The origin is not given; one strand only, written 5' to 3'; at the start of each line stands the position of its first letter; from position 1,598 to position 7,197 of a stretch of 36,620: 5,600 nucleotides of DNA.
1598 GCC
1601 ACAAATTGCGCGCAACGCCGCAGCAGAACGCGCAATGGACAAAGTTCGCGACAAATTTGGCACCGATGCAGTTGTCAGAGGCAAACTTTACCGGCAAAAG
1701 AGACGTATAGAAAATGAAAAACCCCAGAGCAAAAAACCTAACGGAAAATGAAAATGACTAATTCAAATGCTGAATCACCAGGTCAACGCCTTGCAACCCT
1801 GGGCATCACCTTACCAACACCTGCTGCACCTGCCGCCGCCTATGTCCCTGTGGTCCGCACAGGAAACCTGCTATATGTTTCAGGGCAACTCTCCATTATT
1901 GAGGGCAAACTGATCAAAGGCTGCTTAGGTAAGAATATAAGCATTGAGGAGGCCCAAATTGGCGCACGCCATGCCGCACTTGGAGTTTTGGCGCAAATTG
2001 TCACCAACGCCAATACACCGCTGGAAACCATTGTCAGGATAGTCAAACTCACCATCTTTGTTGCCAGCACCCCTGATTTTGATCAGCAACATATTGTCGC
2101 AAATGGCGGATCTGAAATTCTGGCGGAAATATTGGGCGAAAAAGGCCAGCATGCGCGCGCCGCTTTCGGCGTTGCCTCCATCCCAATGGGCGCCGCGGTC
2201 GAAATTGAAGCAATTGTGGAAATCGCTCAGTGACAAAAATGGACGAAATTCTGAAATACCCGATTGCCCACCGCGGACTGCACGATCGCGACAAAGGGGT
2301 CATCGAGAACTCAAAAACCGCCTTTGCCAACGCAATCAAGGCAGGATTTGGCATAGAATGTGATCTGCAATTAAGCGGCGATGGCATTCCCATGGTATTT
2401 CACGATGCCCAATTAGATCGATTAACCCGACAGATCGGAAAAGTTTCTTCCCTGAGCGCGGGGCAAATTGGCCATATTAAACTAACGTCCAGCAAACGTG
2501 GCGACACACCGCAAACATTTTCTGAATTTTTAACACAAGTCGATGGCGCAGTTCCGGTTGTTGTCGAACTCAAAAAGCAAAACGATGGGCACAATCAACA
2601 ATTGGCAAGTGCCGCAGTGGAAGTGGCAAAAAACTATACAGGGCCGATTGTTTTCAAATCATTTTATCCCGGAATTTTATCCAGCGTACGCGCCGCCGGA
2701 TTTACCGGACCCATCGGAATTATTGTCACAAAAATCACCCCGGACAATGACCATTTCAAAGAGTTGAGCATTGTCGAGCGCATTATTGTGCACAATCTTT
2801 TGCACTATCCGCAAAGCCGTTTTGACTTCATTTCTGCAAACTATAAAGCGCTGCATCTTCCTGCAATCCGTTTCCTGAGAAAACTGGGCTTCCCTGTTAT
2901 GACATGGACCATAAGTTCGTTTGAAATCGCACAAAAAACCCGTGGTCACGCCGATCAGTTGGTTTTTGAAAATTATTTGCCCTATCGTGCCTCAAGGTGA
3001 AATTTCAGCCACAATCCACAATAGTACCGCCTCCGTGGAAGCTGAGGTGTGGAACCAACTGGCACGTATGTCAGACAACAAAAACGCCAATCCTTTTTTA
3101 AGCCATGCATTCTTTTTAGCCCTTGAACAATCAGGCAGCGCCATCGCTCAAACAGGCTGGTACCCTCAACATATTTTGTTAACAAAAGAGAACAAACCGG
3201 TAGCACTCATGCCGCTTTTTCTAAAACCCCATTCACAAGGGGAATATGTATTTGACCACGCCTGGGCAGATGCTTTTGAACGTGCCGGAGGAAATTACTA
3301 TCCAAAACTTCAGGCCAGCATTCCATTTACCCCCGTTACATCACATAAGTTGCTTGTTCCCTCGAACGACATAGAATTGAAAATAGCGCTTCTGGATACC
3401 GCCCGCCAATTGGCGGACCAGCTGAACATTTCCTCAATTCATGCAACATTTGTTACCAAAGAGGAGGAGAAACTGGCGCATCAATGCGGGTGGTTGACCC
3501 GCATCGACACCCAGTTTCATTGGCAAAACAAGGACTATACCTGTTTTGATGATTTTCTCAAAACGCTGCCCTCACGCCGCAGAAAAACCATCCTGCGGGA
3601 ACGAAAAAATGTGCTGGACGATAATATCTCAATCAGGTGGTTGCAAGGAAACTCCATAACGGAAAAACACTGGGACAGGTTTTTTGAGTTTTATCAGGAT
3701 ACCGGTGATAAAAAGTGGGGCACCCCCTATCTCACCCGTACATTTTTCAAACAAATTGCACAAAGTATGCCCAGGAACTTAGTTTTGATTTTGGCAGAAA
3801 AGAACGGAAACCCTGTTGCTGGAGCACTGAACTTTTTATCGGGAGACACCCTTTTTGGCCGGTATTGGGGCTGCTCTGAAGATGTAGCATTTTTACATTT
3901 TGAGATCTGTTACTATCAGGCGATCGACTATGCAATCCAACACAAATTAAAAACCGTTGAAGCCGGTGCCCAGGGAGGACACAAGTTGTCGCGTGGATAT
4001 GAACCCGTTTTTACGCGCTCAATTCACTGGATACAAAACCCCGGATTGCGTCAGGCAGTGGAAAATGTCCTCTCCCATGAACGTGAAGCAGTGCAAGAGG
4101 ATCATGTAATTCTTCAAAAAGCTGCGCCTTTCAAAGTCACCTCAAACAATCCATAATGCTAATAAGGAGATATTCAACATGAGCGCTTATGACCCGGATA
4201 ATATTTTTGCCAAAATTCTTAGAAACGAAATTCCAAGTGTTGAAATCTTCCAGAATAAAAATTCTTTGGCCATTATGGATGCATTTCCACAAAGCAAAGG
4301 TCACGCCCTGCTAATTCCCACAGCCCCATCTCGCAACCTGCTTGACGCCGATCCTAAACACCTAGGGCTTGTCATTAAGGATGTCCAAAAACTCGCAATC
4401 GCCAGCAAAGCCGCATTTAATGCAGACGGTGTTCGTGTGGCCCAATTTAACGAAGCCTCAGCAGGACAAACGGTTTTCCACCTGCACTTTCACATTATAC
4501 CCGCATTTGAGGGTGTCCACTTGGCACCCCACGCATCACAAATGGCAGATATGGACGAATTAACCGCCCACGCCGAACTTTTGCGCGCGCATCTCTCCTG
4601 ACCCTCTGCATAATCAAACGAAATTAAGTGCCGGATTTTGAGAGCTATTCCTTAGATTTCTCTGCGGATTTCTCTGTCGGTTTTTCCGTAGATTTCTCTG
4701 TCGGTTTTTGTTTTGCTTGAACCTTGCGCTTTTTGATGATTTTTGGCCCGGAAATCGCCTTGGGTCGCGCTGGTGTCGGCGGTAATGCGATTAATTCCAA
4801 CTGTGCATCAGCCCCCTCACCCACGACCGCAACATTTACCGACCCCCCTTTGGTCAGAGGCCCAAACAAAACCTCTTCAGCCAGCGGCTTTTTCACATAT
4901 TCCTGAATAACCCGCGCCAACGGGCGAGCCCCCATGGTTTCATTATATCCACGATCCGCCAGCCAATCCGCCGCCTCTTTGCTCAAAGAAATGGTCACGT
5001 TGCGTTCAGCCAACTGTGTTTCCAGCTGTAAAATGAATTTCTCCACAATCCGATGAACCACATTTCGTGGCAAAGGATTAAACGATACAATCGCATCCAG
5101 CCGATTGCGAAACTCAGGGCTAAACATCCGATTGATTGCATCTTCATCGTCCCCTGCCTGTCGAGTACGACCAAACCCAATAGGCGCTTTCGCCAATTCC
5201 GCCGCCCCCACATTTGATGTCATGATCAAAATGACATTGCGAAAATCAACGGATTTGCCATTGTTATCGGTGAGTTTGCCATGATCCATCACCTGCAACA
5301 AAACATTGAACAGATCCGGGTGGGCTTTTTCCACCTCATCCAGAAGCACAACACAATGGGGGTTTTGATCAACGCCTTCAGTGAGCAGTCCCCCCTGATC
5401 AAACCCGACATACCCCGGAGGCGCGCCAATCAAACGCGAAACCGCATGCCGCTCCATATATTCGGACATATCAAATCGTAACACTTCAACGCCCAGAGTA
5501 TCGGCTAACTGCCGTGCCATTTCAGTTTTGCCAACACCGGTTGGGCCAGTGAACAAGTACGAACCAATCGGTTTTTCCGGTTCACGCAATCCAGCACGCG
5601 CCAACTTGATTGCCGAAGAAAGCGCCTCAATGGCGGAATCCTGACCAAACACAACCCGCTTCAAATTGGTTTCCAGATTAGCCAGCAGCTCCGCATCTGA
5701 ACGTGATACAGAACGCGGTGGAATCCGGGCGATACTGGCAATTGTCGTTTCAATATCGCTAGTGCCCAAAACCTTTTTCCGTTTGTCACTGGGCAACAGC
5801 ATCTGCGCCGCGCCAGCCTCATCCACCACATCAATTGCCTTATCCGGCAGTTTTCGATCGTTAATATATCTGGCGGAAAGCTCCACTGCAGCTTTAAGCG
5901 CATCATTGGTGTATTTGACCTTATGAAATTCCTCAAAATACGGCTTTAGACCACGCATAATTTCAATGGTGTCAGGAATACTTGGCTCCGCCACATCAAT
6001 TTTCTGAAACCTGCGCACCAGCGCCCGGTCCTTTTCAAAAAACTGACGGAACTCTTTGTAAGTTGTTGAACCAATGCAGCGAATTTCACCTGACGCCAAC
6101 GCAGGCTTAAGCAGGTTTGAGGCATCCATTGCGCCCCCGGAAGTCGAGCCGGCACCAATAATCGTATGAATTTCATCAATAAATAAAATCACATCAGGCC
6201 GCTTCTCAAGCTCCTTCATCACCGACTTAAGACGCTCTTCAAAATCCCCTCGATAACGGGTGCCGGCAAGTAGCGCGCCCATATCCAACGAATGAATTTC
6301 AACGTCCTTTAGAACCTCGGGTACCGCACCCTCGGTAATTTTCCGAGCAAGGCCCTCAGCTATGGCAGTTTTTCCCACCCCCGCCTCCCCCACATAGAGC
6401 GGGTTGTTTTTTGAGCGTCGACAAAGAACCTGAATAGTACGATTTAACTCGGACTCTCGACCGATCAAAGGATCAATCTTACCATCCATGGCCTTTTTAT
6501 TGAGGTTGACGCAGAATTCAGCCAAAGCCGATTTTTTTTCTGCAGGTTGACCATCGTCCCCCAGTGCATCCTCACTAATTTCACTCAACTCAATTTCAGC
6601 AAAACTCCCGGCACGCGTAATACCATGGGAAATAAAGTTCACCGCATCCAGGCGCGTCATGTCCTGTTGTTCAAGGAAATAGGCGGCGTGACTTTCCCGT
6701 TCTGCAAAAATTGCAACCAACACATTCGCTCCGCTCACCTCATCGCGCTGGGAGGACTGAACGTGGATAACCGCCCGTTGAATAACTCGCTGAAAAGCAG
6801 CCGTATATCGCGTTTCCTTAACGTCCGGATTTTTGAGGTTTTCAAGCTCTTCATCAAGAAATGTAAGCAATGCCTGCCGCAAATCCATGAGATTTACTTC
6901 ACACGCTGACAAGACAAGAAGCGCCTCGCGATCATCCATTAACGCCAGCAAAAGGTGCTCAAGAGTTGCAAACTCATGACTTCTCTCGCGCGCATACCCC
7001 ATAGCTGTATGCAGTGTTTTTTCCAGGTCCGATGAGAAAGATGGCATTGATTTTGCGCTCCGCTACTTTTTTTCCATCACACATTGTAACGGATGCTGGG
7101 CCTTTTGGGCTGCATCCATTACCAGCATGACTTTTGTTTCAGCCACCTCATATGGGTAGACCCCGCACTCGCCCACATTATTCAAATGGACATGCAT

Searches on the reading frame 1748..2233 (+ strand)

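Call 76: search_protein_families(library=pfam, proteins=[window:1748-2233:+])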
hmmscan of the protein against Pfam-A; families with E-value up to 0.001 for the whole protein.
window:1748-2233:+ (161 aa): 2 families
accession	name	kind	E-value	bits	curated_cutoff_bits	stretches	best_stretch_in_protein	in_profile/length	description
PF01042.26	Ribonuc_L-PSP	-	1.3e-17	64.4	27.3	1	27-158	6-120/121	Endoribonuclease L-PSP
PF14588.11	YjgF_endoribonc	-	7.3e-13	49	35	1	14-149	3-138/148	YjgF/chorismate_mutase-like, putative endoribonuclease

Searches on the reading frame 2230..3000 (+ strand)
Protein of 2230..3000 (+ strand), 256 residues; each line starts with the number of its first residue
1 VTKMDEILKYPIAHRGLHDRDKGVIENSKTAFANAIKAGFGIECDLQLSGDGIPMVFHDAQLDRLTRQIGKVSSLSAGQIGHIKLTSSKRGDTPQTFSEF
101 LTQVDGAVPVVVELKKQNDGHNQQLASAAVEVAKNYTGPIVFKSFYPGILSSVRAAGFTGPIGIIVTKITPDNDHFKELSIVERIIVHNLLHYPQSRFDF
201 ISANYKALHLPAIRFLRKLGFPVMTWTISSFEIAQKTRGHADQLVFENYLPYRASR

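Call 76: search_protein_families(library=pfam, proteins=[window:2230-3000:+])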
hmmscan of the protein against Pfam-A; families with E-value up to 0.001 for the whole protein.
window:2230-3000:+ (256 aa): 1 family
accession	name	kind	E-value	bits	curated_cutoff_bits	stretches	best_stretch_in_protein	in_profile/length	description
PF03009.23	GDPD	-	6.3e-19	69.5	23.6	1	14-229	1-221/244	Glycerophosphoryl diester phosphodiesterase family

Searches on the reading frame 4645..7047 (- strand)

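Call 37: search_protein_families(library=pfam, proteins=[window:4645-7047:-])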
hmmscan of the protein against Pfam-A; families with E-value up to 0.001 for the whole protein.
window:4645-7047:- (800 aa): 23 families
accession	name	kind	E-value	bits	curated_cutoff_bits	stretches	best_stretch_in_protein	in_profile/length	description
PF07724.20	AAA_2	-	3.7e-62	209.7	27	1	492-653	1-166/166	AAA domain (Cdc48 subfamily)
PF17871.7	AAA_lid_9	-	6.2e-27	94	22.8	1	357-455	2-97/104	AAA lid domain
PF00004.35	AAA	-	7.8e-27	94.7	21.2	2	217-349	2-125/131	ATPase family associated with various cellular activities (AAA)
PF10431.15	ClpB_D2-small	-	2.8e-25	88.6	21.9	1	659-739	1-81/81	C-terminal, D2-small domain, of ClpB protein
PF07728.20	AAA_5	-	6.2e-19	68.8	22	1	498-615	3-125/139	AAA domain (dynein-related subfamily)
PF13401.12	AAA_22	-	2.5e-11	44.5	27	1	495-589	6-110/130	AAA domain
PF13191.12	AAA_16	-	1.8e-09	38.7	32.6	1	193-240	1-51/167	AAA ATPase domain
PF02861.25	Clp_N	-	2.9e-09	37.4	20.7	1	18-64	4-52/53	Clp amino terminal domain, pathogenicity island component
PF00158.32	Sigma54_activat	-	2.1e-07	31.2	20.2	0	496-612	24-142/168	Sigma-54 interaction domain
PF13173.12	AAA_14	-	5e-07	30.2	27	0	497-590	5-88/129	AAA domain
PF12775.13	AAA_7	-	3.1e-06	27.3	25.8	0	497-541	36-83/181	P-loop containing dynein motor region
PF05496.18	RuvB_N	-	4.9e-06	26.8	27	0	467-522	10-61/159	Holliday junction DNA helicase RuvB P-loop domain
PF13238.12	AAA_18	-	6.1e-05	23.9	29.4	0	499-522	3-28/128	AAA domain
PF05729.18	NACHT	-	7.1e-05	23.1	26.7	0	219-244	6-31/167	NACHT domain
PF01078.27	Mg_chelatase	-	9.1e-05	22.4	20.3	0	496-532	24-59/207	Magnesium chelatase, subunit ChlI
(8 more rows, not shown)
